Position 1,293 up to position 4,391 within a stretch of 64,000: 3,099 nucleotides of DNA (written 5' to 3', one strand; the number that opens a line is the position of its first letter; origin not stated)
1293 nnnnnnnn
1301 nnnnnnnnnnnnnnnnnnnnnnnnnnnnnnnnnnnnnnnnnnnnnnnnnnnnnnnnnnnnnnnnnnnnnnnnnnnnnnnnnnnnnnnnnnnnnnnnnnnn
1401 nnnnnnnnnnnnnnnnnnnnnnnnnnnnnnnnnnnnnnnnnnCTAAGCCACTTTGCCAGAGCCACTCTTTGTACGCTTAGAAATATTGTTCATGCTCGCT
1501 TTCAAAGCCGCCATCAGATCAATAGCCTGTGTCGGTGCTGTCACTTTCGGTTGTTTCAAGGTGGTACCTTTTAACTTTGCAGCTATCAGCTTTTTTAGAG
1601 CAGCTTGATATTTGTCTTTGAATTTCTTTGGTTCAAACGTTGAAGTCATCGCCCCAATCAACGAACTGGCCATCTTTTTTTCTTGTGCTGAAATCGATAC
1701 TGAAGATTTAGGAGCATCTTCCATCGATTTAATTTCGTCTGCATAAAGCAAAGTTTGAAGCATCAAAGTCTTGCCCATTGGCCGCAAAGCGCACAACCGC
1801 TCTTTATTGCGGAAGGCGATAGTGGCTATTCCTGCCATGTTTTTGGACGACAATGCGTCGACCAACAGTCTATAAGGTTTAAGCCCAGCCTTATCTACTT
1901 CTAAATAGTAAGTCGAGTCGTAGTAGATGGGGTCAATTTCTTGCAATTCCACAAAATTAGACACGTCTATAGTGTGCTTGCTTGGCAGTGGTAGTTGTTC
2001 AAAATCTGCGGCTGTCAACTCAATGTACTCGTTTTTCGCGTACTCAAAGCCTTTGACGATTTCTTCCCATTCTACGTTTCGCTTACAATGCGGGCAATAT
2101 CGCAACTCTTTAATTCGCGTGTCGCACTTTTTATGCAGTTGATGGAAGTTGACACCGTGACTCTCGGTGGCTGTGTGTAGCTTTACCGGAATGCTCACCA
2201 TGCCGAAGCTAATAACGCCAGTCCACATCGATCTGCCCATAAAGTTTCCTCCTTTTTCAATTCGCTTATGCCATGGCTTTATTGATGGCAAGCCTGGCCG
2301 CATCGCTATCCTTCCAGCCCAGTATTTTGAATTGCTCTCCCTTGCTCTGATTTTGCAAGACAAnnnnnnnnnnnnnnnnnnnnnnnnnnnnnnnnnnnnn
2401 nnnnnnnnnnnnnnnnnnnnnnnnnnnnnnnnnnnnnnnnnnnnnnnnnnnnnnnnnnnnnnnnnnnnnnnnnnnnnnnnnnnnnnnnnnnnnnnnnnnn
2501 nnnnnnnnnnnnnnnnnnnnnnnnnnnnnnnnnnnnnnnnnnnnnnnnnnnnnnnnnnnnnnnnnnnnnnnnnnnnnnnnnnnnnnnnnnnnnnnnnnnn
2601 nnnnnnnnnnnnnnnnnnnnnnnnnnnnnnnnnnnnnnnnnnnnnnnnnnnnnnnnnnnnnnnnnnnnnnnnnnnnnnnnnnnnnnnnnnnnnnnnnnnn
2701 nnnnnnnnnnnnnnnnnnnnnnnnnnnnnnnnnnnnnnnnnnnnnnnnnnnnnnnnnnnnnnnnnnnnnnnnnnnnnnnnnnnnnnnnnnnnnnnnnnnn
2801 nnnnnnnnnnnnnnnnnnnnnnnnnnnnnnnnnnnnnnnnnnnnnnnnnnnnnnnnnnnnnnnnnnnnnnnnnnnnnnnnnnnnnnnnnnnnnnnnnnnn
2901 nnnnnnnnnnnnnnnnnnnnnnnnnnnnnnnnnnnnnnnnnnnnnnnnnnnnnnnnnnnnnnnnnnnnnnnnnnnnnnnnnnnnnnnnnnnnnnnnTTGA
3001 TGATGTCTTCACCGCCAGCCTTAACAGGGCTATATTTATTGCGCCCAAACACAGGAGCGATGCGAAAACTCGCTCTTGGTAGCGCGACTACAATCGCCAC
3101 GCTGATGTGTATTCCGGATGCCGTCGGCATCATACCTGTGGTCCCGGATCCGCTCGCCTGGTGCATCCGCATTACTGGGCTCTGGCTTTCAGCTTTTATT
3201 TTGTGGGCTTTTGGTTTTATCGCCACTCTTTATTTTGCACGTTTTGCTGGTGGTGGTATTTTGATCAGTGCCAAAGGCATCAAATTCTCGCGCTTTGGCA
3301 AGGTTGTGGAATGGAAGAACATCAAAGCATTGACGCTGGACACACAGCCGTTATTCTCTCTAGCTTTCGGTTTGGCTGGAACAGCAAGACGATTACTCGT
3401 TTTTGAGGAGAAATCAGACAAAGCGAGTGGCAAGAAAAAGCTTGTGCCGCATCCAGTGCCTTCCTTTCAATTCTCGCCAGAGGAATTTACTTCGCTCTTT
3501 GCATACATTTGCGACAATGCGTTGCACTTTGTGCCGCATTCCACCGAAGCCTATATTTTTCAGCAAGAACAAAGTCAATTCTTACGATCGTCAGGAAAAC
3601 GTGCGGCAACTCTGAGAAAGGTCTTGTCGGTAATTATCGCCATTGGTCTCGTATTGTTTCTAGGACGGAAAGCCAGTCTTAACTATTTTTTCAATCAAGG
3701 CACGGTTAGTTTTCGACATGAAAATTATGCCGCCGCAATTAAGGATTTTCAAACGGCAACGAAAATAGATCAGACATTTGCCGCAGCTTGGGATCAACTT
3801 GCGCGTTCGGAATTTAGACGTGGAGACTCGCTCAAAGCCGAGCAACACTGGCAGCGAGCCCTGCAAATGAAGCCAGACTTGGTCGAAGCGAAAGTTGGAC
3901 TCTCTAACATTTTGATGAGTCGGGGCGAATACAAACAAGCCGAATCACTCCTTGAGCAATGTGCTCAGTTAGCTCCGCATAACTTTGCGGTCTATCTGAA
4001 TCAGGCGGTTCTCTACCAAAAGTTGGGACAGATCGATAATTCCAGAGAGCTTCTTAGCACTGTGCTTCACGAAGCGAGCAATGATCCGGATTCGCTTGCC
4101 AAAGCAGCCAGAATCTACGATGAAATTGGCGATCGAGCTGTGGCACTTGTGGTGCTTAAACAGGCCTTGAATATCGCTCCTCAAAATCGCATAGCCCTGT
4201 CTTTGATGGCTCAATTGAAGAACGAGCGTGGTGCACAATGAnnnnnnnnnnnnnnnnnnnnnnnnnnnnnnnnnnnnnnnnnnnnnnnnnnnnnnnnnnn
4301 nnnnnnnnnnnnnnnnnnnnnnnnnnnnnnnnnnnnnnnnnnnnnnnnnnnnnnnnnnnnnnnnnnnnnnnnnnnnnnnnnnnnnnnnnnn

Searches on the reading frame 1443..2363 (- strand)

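Call 26: search_protein_families(library=pfam, proteins=[window:1443-2363:-], max_evalue=0.001)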
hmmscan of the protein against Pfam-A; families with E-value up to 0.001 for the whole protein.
window:1443-2363:- (306 aa): 1 family
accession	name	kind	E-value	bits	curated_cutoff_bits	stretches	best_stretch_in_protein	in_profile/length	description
PF02735.22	Ku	-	1e-49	169.4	25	1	52-228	1-187/190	Ku70/Ku80 beta-barrel domain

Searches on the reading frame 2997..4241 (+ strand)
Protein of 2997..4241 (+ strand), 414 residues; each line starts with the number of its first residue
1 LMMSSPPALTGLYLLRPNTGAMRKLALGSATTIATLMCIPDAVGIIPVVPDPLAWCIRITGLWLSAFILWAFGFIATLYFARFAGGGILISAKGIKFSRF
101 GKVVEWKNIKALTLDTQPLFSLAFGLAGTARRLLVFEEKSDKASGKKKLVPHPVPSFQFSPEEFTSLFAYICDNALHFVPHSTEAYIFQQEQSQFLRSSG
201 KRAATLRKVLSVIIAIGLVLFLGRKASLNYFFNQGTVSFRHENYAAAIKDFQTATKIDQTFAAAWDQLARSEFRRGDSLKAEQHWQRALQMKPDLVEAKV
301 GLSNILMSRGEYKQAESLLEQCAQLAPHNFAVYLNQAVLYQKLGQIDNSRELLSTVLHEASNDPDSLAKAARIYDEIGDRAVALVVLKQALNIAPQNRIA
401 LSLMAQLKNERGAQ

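Call 26: search_protein_families(library=pfam, proteins=[window:2997-4241:+], max_evalue=0.001)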
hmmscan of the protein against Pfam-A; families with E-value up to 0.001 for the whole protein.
window:2997-4241:+ (414 aa): 17 families
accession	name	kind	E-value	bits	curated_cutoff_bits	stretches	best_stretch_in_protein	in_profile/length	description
PF07719.23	TPR_2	-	3.8e-22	77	27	0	262-294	1-33/34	Tetratricopeptide repeat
PF14559.12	TPR_19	-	3.5e-16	59.7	25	2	306-372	1-67/68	Tetratricopeptide repeat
PF13181.12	TPR_8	-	1.9e-15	56.1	25.7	0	297-329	2-34/34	Tetratricopeptide repeat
PF00515.34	TPR_1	-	2.9e-14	52.6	27.8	0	231-261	4-34/34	Tetratricopeptide repeat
PF13428.12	TPR_14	-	4.9e-13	48.8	23.5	0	297-338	2-43/44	Tetratricopeptide repeat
PF13424.12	TPR_12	-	8.5e-13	48.7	30.1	2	331-395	4-76/77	Tetratricopeptide repeat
PF13414.12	TPR_11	-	1.1e-10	41.4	26.8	0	242-266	8-32/42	TPR repeat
PF13431.12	TPR_17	-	1.5e-09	37.8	24.4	0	318-349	1-32/34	Tetratricopeptide repeat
PF13432.12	TPR_16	-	2.2e-09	38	32.7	1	268-328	3-63/65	Tetratricopeptide repeat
PF23914.1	TPR_CcmH_CycH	-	6.9e-08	32.9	42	1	262-358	50-149/158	Cytochrome c-type biogenesis protein H TPR domain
PF13371.12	TPR_9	-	7.6e-08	32.7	35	1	303-368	2-67/73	Tetratricopeptide repeat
PF13176.12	TPR_7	-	1.3e-07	31.6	27.9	0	302-327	5-30/36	Tetratricopeptide repeat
PF13174.12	TPR_6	-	1.2e-06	29.2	26.3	0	332-359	2-29/33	Tetratricopeptide repeat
PF13374.12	TPR_10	-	4.1e-05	23.9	27.5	0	302-325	8-31/42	Tetratricopeptide repeat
PF13429.12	TPR_15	-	7e-05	22.8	26.2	1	262-392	146-276/280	Tetratricopeptide repeat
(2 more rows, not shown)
